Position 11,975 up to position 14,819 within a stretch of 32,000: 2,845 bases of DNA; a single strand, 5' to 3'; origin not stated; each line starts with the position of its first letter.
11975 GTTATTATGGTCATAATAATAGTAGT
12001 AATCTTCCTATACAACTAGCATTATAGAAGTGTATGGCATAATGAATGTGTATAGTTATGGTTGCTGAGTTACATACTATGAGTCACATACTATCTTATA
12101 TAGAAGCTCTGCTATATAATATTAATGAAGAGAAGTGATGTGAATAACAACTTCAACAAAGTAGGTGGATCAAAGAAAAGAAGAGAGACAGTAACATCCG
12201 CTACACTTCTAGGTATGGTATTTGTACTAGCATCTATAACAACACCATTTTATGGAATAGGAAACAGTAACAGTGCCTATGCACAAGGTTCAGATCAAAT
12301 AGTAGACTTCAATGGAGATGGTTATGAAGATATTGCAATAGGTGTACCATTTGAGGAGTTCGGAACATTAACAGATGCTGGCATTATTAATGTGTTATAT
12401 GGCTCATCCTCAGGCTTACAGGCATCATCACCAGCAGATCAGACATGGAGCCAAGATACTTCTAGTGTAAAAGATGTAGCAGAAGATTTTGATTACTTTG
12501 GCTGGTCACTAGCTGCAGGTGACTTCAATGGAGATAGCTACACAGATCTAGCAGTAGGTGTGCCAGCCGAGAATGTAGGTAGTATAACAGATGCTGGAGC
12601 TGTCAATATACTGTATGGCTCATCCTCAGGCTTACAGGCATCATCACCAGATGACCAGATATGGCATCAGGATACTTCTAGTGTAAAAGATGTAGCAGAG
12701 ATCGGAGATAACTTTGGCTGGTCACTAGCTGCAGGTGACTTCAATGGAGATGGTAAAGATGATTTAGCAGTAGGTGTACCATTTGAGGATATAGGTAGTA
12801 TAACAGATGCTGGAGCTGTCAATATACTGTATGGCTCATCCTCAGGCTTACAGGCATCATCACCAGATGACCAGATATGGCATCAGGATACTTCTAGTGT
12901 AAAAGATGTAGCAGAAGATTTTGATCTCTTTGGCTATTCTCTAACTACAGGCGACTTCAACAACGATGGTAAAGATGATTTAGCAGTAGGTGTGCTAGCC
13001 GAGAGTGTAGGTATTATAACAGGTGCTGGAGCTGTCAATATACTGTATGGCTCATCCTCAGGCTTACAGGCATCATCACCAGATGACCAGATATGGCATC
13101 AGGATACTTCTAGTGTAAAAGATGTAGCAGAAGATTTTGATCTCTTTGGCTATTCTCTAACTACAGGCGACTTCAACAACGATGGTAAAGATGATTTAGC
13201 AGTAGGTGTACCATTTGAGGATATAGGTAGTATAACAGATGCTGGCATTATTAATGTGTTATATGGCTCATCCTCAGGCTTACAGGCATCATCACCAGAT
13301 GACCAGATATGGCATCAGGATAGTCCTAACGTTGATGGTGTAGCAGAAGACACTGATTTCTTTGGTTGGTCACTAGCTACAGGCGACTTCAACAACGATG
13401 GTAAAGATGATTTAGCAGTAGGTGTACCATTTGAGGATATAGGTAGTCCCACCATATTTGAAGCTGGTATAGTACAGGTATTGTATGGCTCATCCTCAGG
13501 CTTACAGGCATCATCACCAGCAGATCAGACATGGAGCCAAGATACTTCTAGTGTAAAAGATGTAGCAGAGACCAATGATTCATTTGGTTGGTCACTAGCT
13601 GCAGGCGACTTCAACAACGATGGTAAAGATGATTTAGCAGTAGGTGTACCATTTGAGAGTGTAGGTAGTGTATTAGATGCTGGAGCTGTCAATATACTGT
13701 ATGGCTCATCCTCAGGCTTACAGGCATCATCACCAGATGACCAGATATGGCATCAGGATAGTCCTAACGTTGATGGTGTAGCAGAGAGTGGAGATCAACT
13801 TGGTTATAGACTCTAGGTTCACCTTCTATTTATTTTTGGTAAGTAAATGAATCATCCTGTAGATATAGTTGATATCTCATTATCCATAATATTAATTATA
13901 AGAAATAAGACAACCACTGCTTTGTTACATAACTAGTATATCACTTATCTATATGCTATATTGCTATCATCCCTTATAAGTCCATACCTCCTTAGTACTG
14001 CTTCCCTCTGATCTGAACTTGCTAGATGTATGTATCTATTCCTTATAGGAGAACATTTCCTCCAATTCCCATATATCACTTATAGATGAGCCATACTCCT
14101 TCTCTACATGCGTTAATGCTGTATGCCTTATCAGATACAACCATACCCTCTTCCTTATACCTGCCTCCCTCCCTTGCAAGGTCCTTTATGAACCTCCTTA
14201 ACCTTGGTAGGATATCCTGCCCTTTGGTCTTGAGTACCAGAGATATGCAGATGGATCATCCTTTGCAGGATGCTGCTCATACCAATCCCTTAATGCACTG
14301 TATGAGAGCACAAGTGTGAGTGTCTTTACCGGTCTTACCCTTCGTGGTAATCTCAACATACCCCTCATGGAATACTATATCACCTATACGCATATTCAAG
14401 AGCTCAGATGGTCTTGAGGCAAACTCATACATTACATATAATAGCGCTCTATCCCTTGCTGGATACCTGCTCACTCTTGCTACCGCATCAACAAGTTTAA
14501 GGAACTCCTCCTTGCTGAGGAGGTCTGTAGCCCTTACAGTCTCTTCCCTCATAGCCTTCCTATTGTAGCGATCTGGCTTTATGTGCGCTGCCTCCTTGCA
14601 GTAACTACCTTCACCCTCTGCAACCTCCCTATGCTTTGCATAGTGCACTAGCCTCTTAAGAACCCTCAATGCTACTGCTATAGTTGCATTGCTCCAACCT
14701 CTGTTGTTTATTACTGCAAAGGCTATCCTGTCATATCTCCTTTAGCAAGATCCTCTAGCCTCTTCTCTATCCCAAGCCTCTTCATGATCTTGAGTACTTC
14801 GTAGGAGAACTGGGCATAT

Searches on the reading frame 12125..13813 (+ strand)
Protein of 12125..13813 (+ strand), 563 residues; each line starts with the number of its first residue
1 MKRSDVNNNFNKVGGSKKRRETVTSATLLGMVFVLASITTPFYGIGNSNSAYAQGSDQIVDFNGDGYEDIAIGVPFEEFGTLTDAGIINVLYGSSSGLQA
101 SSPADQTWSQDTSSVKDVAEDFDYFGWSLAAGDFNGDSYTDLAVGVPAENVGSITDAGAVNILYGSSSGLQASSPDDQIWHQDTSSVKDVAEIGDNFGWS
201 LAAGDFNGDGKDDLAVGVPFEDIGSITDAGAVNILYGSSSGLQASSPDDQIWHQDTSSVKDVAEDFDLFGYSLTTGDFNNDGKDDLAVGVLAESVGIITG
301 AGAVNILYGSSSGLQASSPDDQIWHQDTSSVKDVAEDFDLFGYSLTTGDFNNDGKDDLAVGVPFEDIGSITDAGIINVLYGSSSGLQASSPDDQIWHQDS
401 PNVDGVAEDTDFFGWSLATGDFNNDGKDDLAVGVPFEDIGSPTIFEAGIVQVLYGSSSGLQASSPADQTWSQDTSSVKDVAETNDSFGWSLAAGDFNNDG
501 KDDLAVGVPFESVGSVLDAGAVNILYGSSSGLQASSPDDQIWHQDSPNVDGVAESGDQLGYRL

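Call 116: search_protein_families(library=pfam, proteins=[window:12125-13813:+], max_evalue=0.001)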
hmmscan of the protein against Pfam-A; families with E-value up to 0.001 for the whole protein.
window:12125-13813:+ (563 aa): 4 families
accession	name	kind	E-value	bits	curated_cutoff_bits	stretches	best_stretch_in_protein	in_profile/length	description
PF01839.29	FG-GAP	-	6.8e-77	252.9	22.1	7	197-232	1-34/37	FG-GAP repeat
PF13517.12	FG-GAP_3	-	5.2e-23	81.8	26.9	2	177-216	18-61/61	FG-GAP-like repeat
PF02043.22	Bac_chlorC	-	1.3e-08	35.2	25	0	163-187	49-75/80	Bacteriochlorophyll C binding protein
PF05259.16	Herpes_UL1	-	5.8e-08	33.2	20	0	147-193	8-47/107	Herpesvirus glycoprotein L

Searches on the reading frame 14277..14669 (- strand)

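Call 116: search_protein_families(library=pfam, proteins=[window:14277-14669:-], max_evalue=0.001)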
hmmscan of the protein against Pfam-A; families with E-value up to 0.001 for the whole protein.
window:14277-14669:- (130 aa): 1 family
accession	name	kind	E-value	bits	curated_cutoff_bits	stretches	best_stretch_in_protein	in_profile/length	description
PF00589.27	Phage_integrase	-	4.7e-09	36.7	27.1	1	51-117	3-67/172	Phage integrase family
